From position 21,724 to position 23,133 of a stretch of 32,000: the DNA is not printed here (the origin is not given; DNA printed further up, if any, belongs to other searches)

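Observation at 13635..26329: Candidate undescribed extracytoplasmic module: Cys-less transglutaminase/caspase-fold fusion + lipoprotein serpin + M23 peptidase + 2,528-aa integrin-like giant protein in one operon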

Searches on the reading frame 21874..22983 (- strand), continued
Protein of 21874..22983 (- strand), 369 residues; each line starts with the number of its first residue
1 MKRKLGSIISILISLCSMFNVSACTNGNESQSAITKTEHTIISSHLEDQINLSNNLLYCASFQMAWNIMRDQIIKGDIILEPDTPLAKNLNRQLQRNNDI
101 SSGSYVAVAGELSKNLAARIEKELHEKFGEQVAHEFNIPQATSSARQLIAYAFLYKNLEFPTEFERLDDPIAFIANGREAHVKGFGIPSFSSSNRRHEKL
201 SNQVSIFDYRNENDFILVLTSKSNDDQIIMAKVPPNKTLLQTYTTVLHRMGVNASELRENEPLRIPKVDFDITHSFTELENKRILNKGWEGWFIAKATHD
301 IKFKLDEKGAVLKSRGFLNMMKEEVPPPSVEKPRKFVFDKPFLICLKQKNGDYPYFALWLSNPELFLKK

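Call 95: search_protein_families(library=pfam, proteins=[L137:393-3575:+, L108:4956-7526:+, L093:4787-5788:+, L098:7090-8580:+, L126:4582-5739:+, L138:3716-5158:+, L141:2186-3232:+, L159:92-1321:+, L144:4617-5435:+, L088:7216-9246:+], max_evalue=0.001)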
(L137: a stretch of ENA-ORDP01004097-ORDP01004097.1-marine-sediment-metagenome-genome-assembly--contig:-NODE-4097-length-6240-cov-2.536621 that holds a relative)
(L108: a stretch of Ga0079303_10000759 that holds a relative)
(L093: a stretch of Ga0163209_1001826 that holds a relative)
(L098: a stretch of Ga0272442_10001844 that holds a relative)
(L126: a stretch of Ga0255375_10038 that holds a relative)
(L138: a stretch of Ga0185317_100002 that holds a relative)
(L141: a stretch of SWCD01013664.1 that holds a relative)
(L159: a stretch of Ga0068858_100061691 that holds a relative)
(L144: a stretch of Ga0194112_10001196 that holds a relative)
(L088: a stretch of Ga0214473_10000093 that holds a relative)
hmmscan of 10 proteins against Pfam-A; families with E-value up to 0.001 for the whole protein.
L137:393-3575:+ (1060 aa): 6 families
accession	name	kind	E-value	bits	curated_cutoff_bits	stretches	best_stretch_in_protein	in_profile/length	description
PF00133.28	tRNA-synt_1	-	1.5e-127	426.2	22.7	1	20-643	1-413/414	tRNA synthetases class I (I, L, M and V)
PF19302.4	DUF5915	-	4.1e-61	206.4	27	1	861-1056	2-194/195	Domain of unknown function (DUF5915)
PF08264.19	Anticodon_1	-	9.3e-34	116.9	25.1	1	691-843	1-147/148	Anticodon-binding domain of tRNA ligase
PF09334.17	tRNA-synt_1g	-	7.4e-21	74.8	20.1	2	53-106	10-62/391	tRNA synthetases class I (M)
PF01921.24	tRNA-synt_1f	-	3.9e-07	29.7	27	1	596-652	273-329/360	tRNA synthetases class I (K)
PF01406.26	tRNA-synt_1e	-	8.1e-07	29.1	27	1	579-651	228-299/301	tRNA synthetases class I (C) catalytic domain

L108:4956-7526:+ (856 aa): 6 families
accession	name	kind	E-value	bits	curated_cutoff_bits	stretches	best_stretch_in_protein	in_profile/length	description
PF12796.13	Ank_2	-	4.5e-43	146.2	27.3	3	377-462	4-86/90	Ankyrin repeats (3 copies)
PF00023.36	Ank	-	9.8e-33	110.8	21.1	2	402-431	1-30/33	Ankyrin repeat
PF13637.12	Ank_4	-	4.6e-27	93.9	22.7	3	649-689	9-50/50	Ankyrin repeats (many copies)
PF13606.12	Ank_3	-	4.6e-25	85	22.3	1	402-430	1-29/30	Ankyrin repeat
PF13857.12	Ank_5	-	8.5e-22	77.5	27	2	489-539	2-54/56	Ankyrin repeats (many copies)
PF23745.1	ANK_LRRK2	-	5.7e-07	29.9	27.5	0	503-562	33-89/130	LRRK2 ANK repeat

L093:4787-5788:+ (333 aa): 1 family
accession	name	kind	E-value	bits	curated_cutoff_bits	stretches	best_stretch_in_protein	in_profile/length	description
PF00403.32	HMA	-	5.2e-14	52.8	24.8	1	64-117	9-62/62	Heavy-metal-associated domain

L098:7090-8580:+ (496 aa): 0 families

L126:4582-5739:+ (385 aa): 2 families
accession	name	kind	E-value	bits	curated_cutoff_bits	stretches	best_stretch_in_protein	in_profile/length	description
PF06968.18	BATS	-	1.2e-17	64.3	22.2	1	258-371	1-87/88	Biotin and Thiamin Synthesis associated domain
PF04055.27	Radical_SAM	-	3.6e-11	44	29.5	1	78-232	1-157/166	Radical SAM superfamily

L138:3716-5158:+ (480 aa): 11 families
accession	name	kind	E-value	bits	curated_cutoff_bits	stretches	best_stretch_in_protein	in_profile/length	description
PF02754.22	CCG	-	8e-36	122.5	20.6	2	366-449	2-84/85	Cysteine-rich domain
PF13183.11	Fer4_8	-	1.5e-12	48.3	27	1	38-104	4-68/68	4Fe-4S dicluster domain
PF13534.11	Fer4_17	-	5.7e-11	43.2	22.2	1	39-104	2-60/61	4Fe-4S dicluster domain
PF12838.12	Fer4_7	-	3.9e-10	40.5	27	1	39-104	2-52/52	4Fe-4S dicluster domain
PF13237.11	Fer4_10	-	1.3e-07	31.9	25.5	1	38-101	8-53/53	4Fe-4S dicluster domain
PF00037.32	Fer4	-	2.6e-07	30.6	21.1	0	87-104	5-22/24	4Fe-4S binding domain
PF13187.11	Fer4_9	-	2.9e-07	30.8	27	1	38-103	1-50/52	4Fe-4S dicluster domain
PF12797.12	Fer4_2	-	3.8e-07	30.1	24.5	0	86-102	6-22/22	4Fe-4S binding domain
PF12800.12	Fer4_4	-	8.2e-07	29.3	24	0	38-52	3-17/17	4Fe-4S binding domain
PF12837.12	Fer4_6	-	5.2e-06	26.6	25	0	88-104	7-23/24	4Fe-4S binding domain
PF13484.11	Fer4_16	-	0.00013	23.1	30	0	39-102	2-65/66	4Fe-4S double cluster binding domain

L141:2186-3232:+ (349 aa): 1 family
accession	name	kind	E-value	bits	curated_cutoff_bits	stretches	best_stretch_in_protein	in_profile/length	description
PF04041.19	Glyco_hydro_130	-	4.7e-05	22.9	26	0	52-100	94-142/320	beta-1,4-mannooligosaccharide phosphorylase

L159:92-1321:+ (409 aa): 0 families

L144:4617-5435:+ (272 aa): 1 family
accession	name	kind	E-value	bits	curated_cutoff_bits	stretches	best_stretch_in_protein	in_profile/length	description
PF06439.18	3keto-disac_hyd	-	1.4e-47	162.6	26.8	1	76-264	1-187/187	3-keto-disaccharide hydrolase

L088:7216-9246:+ (676 aa): 8 families
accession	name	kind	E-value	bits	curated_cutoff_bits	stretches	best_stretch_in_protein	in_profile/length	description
PF07478.18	Dala_Dala_lig_C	-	9.3e-24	84.5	24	1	451-638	34-204/204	D-ala D-ala ligase C-terminus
PF13649.12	Methyltransf_25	-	2.3e-22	79.9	27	1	80-177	1-97/97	Methyltransferase domain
PF08241.18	Methyltransf_11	-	1.7e-20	73.9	21.2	1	81-180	1-94/95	Methyltransferase domain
PF13847.12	Methyltransf_31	-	7.6e-18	65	27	1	76-194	3-123/145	Methyltransferase domain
PF01209.24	Ubie_methyltran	-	8.4e-15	55.2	20.1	1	42-181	12-151/233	ubiE/COQ5 methyltransferase family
PF13489.12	Methyltransf_23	-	3.5e-14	53.3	27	1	74-262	20-163/164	Methyltransferase domain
PF08242.18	Methyltransf_12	-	1.4e-08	35.8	30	1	81-179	1-98/98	Methyltransferase domain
PF03848.20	TehB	-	0.00025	21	20.4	1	56-125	11-78/193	Tellurite resistance protein TehB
